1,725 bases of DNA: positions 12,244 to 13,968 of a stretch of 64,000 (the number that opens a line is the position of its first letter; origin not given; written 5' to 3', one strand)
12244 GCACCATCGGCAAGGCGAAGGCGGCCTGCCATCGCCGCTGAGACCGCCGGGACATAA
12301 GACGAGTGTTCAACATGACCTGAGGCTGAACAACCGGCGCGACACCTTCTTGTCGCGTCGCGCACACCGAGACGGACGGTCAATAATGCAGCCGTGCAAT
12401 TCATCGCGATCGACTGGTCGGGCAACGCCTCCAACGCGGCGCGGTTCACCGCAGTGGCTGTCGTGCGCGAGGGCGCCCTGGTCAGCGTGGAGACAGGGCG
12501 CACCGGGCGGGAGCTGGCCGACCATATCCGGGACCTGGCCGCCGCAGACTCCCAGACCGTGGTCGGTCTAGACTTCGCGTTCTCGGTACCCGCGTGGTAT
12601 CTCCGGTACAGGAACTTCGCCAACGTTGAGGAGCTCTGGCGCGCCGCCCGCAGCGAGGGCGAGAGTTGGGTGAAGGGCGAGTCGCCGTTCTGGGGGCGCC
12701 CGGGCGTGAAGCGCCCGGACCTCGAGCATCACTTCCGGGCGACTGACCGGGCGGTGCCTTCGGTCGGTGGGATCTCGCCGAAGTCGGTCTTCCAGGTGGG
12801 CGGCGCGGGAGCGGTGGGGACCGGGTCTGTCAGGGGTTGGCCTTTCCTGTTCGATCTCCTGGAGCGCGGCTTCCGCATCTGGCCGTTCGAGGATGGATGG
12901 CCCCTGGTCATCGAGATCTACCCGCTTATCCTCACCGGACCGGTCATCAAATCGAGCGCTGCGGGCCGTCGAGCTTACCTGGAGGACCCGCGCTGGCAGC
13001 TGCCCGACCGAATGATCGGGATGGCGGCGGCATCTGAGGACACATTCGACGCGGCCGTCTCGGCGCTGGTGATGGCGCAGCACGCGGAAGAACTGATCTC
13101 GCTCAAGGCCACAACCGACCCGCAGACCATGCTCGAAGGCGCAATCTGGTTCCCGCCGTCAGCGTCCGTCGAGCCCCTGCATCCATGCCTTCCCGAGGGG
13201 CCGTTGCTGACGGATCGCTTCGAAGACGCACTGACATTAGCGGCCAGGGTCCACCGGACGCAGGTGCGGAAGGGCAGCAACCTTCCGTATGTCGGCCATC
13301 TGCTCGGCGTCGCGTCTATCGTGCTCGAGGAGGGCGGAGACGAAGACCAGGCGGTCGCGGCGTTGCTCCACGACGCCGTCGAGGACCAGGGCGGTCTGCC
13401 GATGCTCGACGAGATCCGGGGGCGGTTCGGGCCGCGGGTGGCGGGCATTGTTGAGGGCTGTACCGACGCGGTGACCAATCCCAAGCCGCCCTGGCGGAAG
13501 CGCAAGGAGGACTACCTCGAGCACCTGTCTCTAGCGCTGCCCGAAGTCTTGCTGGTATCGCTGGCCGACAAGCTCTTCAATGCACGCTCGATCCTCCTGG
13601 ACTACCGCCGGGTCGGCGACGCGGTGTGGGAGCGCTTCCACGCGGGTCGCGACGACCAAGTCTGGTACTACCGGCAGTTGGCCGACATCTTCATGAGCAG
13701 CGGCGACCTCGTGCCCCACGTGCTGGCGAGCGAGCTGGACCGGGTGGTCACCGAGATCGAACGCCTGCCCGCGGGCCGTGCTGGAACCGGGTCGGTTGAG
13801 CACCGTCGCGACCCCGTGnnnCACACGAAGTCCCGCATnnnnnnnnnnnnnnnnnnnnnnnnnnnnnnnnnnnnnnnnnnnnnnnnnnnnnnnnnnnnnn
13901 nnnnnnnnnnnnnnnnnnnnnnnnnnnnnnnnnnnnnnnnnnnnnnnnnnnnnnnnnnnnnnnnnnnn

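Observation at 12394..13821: Fusion of an unknown N-terminal domain (IAIDWSG, RNase-H-like?) to a small-alarmone-hydrolase-type HD domain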

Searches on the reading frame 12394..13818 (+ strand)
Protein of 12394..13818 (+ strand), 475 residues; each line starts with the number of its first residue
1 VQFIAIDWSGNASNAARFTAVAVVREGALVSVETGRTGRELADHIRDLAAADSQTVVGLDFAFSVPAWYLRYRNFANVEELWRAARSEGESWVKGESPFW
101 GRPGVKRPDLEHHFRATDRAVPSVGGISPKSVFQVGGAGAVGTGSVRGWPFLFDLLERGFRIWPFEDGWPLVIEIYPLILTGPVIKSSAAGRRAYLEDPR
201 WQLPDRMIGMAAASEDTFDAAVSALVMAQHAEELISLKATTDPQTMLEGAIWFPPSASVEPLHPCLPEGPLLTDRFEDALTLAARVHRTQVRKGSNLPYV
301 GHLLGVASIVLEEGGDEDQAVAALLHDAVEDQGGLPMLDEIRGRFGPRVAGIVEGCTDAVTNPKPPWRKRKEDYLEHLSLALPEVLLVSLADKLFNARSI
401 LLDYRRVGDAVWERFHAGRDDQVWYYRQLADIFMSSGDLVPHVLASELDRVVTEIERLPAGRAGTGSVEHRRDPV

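Call 3: search_protein_families(library=pfam, proteins=[window:12394-13818:+], max_evalue=1)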
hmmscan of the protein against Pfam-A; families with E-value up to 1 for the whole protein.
window:12394-13818:+ (475 aa): 4 families
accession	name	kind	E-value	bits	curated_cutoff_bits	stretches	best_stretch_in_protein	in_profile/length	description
PF13328.12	HD_4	-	4.2e-23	82.2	27.2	1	279-420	1-153/156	HD domain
PF01966.28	HD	-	0.00069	20.3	22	1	300-395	2-114/116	HD domain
PF04250.19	DUF429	-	0.0025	18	23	1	26-232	16-202/214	Protein of unknown function (DUF429)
PF13424.12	TPR_12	-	0.06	14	30.1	0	273-324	16-68/77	Tetratricopeptide repeat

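Call 4: search_protein_families(library=ncbifam, proteins=[window:12394-13818:+], max_evalue=1)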
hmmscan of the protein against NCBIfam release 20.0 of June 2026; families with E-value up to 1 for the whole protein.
window:12394-13818:+ (475 aa): 2 families
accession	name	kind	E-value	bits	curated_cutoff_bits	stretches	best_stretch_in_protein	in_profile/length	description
TIGR00691.1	spoT_relA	subfamily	1.5e-14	53.3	499.2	1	279-400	1-122/687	RelA/SpoT family protein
NF008303.0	PRK11092.1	equivalog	7.6e-09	34.3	947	1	275-399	22-146/702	bifunctional GTP diphosphokinase/guanosine-3',5'-bis pyrophosphate 3'-pyrophosphohydrolase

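Call 5: search_protein_families(library=padloc, proteins=[window:12394-13818:+], max_evalue=1)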
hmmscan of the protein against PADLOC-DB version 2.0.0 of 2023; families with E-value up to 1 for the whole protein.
window:12394-13818:+ (475 aa): 0 families

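Call 8: find_homologous_proteins(query=window:12394-13818:+)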
Query window:12394-13818:+ (475 aa): 1275 proteins with E <= 0.001 among 8000 candidates; the best 120 are listed.
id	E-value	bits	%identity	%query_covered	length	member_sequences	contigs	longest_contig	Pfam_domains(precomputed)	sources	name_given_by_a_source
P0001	7.1e-216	736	73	96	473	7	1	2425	PF13328.13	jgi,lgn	-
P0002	6.3e-212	723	72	96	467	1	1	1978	PF13328.13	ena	-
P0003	2.0e-209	715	66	100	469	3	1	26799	PF13328.13,PF01966.29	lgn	-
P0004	5.1e-203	693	69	96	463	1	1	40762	PF13328.13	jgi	jgi:HD domain/Protein of unknown function (DUF429)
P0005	7.5e-131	455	52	96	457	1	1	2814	PF13328.13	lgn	-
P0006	1.2e-130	455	51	96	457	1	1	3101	PF13328.13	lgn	-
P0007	1.7e-128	448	50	96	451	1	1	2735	PF13328.13,PF01966.29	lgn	-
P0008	3.3e-128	447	67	63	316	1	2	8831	-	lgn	-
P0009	3.1e-125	437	47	96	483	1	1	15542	PF13328.13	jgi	jgi:hypothetical protein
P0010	3.7e-124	433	52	91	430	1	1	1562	PF13328.13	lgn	-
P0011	1.3e-123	432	53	87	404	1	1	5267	PF13328.13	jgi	jgi:GTP pyrophosphokinase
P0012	2.4e-123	431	49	96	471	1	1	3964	PF13328.13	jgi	jgi:hypothetical protein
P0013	2.7e-123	430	49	98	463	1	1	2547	PF13328.13,PF01966.29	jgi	jgi:hypothetical protein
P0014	3.9e-121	423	48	97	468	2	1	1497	PF13328.13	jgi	jgi:hypothetical protein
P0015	3.1e-119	417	72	55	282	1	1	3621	-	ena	-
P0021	2.2e-102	361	47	91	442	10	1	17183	PF13328.13,PF01966.29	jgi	-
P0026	3.0e-87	312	44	83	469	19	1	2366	PF13328.13,PF01966.29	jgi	jgi:guanosine-3',5'-bis(diphosphate) 3'-pyrophosphohydrolase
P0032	2.9e-79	285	55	53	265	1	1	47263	-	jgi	jgi:predicted nuclease with RNAse H fold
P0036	3.7e-77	278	53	55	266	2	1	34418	PF04250.20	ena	-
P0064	2.4e-73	266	53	55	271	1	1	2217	PF04250.20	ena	-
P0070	9.6e-73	264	50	55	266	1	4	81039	-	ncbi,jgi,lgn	-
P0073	1.9e-72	263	51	53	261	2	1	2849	PF04250.20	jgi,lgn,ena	-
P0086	9.7e-72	260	50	56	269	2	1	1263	PF04250.20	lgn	-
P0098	6.9e-71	258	49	56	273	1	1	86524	-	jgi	jgi:hypothetical protein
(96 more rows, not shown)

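Call 15: find_encoding_contigs(protein=P0004, flank=10000, max_places=3)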
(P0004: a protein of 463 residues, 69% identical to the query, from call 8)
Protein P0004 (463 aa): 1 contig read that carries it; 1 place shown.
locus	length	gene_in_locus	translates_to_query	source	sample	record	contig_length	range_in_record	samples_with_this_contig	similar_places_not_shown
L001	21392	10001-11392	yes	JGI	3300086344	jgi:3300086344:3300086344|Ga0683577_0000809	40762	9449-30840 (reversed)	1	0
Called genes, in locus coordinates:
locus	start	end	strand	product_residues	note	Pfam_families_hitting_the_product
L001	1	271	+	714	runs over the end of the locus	PF28530:DUF8426, PF07728:AAA_5, PF28529:McrB_lid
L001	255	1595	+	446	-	PF10117:McrBC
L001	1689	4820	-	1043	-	PF00580:UvrD-helicase, PF13245:AAA_19, PF13604:AAA_30 (faint), PF13361:UvrD_C, PF13538:UvrD_C_2 (faint), PF12705:PDDEXK_1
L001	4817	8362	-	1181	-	PF00580:UvrD-helicase, PF13245:AAA_19, PF13604:AAA_30 (faint), PF13361:UvrD_C, PF13538:UvrD_C_2 (faint), PF12705:PDDEXK_1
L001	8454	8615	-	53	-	-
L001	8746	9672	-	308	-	PF22552:TY-Chap3, PF10722:YbjN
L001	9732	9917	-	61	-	-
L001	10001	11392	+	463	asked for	PF13328:HD_4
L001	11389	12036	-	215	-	-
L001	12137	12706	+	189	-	-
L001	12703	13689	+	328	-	PF08279:HTH_11 (weak), PF13280:WYL, PF25583:WCX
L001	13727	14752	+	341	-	PF20208:ARPP-1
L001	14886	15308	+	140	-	-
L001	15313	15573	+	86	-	-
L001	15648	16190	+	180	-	-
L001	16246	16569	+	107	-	-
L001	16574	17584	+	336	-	PF11611:DUF4352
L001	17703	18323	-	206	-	-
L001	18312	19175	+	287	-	-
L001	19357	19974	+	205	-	-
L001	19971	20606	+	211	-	-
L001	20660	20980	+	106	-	PF13302:Acetyltransf_3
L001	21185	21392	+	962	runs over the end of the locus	PF12728:HTH_17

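Call 16: find_encoding_contigs(protein=P0003, flank=10000, max_places=3)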
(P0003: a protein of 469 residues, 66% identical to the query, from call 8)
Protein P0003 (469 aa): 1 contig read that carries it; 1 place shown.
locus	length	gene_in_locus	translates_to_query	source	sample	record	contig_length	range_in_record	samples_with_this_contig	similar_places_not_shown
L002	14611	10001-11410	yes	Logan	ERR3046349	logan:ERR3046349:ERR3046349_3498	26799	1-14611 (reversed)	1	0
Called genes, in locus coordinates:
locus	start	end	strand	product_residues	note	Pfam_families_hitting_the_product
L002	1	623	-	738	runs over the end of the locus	PF00004:AAA, PF07726:AAA_3 (faint), PF07728:AAA_5, PF13401:AAA_22 (weak), PF20720:nSTAND3 (faint), PF28529:McrB_lid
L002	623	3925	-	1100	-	PF00580:UvrD-helicase, PF13245:AAA_19, PF13361:UvrD_C, PF13538:UvrD_C_2 (faint), PF12705:PDDEXK_1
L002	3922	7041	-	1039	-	PF12705:PDDEXK_1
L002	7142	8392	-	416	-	-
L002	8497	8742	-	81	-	-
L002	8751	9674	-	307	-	PF10722:YbjN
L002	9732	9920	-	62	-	-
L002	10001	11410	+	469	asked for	PF13328:HD_4, PF01966:HD (faint)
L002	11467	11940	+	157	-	PF22741:PTP-NADK, PF22784:PTP-SAK, PF22785:Tc-R-P, PF00782:DSPc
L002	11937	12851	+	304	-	PF03747:ADP_ribosyl_GH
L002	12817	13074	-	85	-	-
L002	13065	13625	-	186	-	-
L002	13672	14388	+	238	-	-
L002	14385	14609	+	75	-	?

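Call 18: find_encoding_contigs(protein=P0009, flank=8000, max_places=3)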
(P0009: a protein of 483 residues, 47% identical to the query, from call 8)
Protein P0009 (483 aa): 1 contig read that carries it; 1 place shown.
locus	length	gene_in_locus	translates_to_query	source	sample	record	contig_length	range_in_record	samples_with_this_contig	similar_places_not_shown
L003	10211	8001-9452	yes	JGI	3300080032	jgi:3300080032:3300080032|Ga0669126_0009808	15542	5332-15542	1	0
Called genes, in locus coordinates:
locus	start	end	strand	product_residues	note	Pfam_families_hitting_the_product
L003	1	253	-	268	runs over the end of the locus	PF13490:zf-HC2, PF10099:RskA_C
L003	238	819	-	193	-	PF04542:Sigma70_r2, PF08281:Sigma70_r4_2, PF04545:Sigma70_r4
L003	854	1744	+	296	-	-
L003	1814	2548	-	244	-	-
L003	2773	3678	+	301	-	PF00685:Sulfotransfer_1, PF13469:Sulfotransfer_3 (faint)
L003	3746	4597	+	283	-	PF00376:MerR (weak), PF13411:MerR_1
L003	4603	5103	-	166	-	PF02870:Methyltransf_1N, PF01035:DNA_binding_1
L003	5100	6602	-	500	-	PF02805:Ada_Zn_binding, PF00165:HTH_AraC (faint), PF12833:HTH_18, PF06029:AlkA_N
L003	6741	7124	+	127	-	PF01042:Ribonuc_L-PSP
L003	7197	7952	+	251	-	PF13489:Methyltransf_23 (weak), PF13649:Methyltransf_25, PF13847:Methyltransf_31 (weak), PF08241:Methyltransf_11, PF08242:Methyltransf_12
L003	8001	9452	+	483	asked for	PF13328:HD_4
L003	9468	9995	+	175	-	PF00583:Acetyltransf_1, PF13673:Acetyltransf_10 (weak), PF13508:Acetyltransf_7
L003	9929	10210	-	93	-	?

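Call 19: find_encoding_contigs(protein=P0021, flank=8000, max_places=3)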
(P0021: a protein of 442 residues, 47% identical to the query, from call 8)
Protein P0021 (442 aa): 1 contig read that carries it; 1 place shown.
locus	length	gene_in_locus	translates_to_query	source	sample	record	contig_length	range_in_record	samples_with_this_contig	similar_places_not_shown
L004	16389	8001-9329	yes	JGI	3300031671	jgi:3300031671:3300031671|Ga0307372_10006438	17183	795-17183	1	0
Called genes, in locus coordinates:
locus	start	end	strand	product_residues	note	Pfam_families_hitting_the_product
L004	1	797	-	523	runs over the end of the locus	PF07969:Amidohydro_3, PF01979:Amidohydro_1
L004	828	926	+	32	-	PF08213:COX24_C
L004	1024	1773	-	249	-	PF01887:SAM_HAT_N, PF20257:SAM_HAT_C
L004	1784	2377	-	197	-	PF00174:Oxidored_molyb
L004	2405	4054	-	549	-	PF00188:CAP (weak)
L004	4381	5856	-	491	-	PF02810:SEC-C, PF09722:Xre_MbcA_ParS_C (faint)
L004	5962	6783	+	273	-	PF02604:PhdYeFM_antitox (weak)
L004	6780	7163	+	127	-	PF01850:PIN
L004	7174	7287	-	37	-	-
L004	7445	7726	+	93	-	PF13635:DUF4143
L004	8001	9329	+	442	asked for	PF13328:HD_4, PF01966:HD (weak)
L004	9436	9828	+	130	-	PF02142:MGS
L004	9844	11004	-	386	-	PF13458:Peripla_BP_6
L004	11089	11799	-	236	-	PF00912:Transgly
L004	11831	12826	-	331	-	PF01520:Amidase_3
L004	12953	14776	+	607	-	PF02446:Glyco_hydro_77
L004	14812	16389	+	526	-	?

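Call 20: find_related_loci(query=A1, collection=genome_contigs, flank=8000)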
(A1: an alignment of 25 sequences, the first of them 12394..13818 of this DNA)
Query A1 (475 aa) in genome_contigs; peptide patterns used: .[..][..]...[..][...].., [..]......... (x = any residue, [..] = any of these).
600 stretches matched a pattern (row limit reached: there are more); 591 encode a relative of the query (tblastn E <= 1e-3); the best 80 are kept; 80 distinct loci.
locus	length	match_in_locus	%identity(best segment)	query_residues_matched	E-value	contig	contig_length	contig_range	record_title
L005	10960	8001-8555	64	270-457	2e-68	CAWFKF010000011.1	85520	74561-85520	MAG: uncultured Solirubrobacteraceae bacterium isolate MFD01872.bin.2.90 genome assembly, contig: contig_117548, whole g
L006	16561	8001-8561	58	271-460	2e-66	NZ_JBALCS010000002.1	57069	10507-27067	MAG: Nostoc sp. isolate P12567 bin 1 NODE_65_length_57069_cov_216.076052, whole genome shotgun sequence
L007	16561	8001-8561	57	271-460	2e-65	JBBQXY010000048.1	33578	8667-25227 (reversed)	MAG: Ktedonobacterales bacterium isolate Co_metawrap_2139 Cmw_2139_k141_17075538_length_33578_cov_8.9981, whole genome s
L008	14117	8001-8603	56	259-457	1e-64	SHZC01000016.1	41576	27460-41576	MAG: Myxococcales bacterium isolate Baikal-deep-G135 BACOMB-C3918, whole genome shotgun sequence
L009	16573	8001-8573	57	272-465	2e-62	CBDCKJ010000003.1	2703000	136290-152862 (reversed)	MAG: Longimicrobiales bacterium isolate e5e6e237-df96-4168-887b-12d3b9a40ed9 genome assembly, contig: contig_3, whole ge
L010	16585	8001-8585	56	271-470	7e-62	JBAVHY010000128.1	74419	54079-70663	MAG: Candidatus Acidiferrum sp. isolate MFD02551_ilm_asm_bin5 k127_98736, whole genome shotgun sequence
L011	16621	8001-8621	53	253-460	2e-59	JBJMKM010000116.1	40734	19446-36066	MAG: Solirubrobacterales bacterium isolate 12C16O_72h_100_P14_coass_bin_22 k141_4287990, whole genome shotgun sequence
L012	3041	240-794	58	272-458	6e-60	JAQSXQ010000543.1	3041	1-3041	MAG: Mycobacterium sp. isolate L_E1_T20_A_bin.21 scaffold_66915, whole genome shotgun sequence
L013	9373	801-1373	54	268-460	3e-59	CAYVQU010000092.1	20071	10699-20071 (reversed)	MAG TPA_asm: uncultured Anaerolineales bacterium isolate SRP077602_co7_51 genome assembly, contig: NODE_13336_length_200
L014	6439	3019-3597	50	265-460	7e-59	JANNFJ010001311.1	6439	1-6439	MAG: Calothrix sp. OTE_75_metabat_31 OTE_75_k141_812648, whole genome shotgun sequence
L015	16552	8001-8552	56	272-458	6e-58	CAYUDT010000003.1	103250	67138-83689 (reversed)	MAG TPA_asm: uncultured Conexibacter sp. isolate binchicken_co105_76 genome assembly, contig: NODE_190_length_103250_cov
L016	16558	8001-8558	54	270-457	9e-58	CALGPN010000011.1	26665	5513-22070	MAG: uncultured Desulfosoma sp. isolate N1_Bin_METABAT__187_1 genome assembly, contig: c_000002491762, whole genome shot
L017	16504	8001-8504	56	272-439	2e-57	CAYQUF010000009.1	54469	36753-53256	MAG TPA_asm: uncultured bacterium isolate binchicken_co15_110 genome assembly, contig: NODE_157_length_54469_cov_54.4345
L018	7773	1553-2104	53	272-458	2e-57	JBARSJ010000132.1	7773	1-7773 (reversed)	MAG: Anaerolineales bacterium isolate MFD12959_ilm_asm_bin38 k127_342077, whole genome shotgun sequence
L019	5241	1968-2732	43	2-254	5e-57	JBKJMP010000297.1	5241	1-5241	MAG: Gemmatimonadaceae bacterium isolate ant_bin.332 k117_792560, whole genome shotgun sequence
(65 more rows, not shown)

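Call 21: predict_structure(alignment_id=A2)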
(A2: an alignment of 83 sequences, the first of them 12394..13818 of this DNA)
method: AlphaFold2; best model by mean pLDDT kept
length: 475 residues; sequences in the alignment: 83
mean_pLDDT: 92.7   pTM: 0.67
mean pLDDT of the five models: 92.7, 92.7, 92.5, 91.8, 91.3
residues with pLDDT >= 90: 404; 70-90: 44; 50-70: 11; < 50: 16
segments of 3 or more residues with pLDDT < 50: 260-265, 469-475
pLDDT, mean of each block of 10 residues (from residue 1): 97 94 98 96 98 98 98 98 98 95 93 95 90 91 97 98 98 97 90 95 96 97 98 97 98 77 51 94 96 88 97 93 97 93 98 96 93 97 98 97 93 92 98 94 91 94 53 44
secondary structure, 60 per line:
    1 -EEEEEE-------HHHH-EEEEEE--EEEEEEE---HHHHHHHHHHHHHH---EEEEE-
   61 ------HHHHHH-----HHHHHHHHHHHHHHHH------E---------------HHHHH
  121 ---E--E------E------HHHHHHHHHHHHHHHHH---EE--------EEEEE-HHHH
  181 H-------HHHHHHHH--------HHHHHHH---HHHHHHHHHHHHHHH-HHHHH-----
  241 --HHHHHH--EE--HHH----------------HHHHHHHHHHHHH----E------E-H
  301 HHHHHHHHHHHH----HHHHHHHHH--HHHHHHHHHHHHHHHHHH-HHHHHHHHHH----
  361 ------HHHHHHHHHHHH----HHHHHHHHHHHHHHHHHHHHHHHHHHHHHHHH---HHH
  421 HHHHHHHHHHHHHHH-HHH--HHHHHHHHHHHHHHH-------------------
elements in order: E2-7 H15-18 E20-25 E28-34 H38-51 E55-59 H67-72 H78-93 H116-120 H141-157 E171-175 H177-181 H189-196 H205-211 H215-229 H231-235 H243-248 H274-286 H300-312 H317-325 H328-345 H347-356 H367-378 H383-414 H418-435 H442-456

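Call 26: find_encoding_contigs(protein=P0032, flank=6000, max_places=2)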
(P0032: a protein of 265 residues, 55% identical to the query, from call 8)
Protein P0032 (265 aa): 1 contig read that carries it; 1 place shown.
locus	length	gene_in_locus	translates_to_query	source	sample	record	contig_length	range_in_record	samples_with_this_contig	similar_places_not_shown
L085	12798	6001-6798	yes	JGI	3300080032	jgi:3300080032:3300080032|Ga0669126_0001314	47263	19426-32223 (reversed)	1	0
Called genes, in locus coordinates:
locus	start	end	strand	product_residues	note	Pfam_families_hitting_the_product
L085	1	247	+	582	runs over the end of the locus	PF03460:NIR_SIR_ferr, PF01077:NIR_SIR, PF03460:NIR_SIR_ferr, PF01077:NIR_SIR (weak)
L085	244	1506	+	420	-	PF12838:Fer4_7 (faint), PF13237:Fer4_10 (weak), PF00037:Fer4 (weak), PF12837:Fer4_6 (weak), PF13187:Fer4_9 (weak), PF14697:Fer4_21, PF04422:FrhB_FdhB_N, PF04432:FrhB_FdhB_C, +1 more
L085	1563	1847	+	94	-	-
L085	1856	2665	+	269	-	PF00005:ABC_tran, PF13304:AAA_21 (faint)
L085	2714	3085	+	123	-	-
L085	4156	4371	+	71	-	-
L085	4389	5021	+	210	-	-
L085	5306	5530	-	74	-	-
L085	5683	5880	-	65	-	PF08940:DUF1918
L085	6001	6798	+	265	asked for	-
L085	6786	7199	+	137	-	PF03061:4HBT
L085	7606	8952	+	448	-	PF12697:Abhydrolase_6, PF00561:Abhydrolase_1, PF12146:Hydrolase_4, PF00211:Guanylate_cyc (weak)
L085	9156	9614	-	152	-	PF02311:AraC_binding (faint), PF07883:Cupin_2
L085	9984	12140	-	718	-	PF00676:E1_dh, PF02779:Transket_pyr, PF02780:Transketolase_C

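Call 27: find_encoding_contigs(protein=P0070, flank=6000, max_places=3)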
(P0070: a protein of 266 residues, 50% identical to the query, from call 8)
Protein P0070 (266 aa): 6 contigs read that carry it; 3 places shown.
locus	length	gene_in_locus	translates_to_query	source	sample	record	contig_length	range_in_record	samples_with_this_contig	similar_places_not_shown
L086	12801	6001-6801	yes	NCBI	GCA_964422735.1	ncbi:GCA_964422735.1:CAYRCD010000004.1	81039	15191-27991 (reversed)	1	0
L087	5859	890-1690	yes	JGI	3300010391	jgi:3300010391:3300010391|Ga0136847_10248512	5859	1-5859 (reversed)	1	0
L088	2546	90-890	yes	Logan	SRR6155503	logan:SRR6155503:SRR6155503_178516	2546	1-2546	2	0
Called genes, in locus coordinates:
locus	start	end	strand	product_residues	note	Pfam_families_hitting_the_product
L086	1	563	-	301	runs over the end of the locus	PF01636:APH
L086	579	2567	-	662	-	PF00009:GTP_EFTU, PF22042:EF-G_D2 (weak), PF03144:GTP_EFTU_D2 (weak), PF14492:EFG_III, PF03764:EFG_IV, PF00679:EFG_C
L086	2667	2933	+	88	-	-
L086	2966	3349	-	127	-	-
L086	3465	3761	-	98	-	PF01243:PNPOx_N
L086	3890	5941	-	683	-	PF03190:Thioredox_DsbH, PF13899:Thioredoxin_7, PF13098:Thioredoxin_2 (weak)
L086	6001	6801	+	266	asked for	-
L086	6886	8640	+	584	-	PF02129:Peptidase_S15, PF20434:BD-FAE, PF00561:Abhydrolase_1 (faint), PF00326:Peptidase_S9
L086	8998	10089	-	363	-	PF01494:FAD_binding_3, PF01266:DAO (weak)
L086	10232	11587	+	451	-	PF01546:Peptidase_M20, PF07687:M20_dimer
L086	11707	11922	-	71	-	-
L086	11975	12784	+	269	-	PF13489:Methyltransf_23 (weak), PF01209:Ubie_methyltran, PF08241:Methyltransf_11, PF08242:Methyltransf_12, PF13649:Methyltransf_25, PF13847:Methyltransf_31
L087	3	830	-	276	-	?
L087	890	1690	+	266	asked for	-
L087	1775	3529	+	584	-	PF02129:Peptidase_S15, PF20434:BD-FAE, PF00561:Abhydrolase_1 (faint), PF00326:Peptidase_S9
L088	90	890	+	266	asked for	-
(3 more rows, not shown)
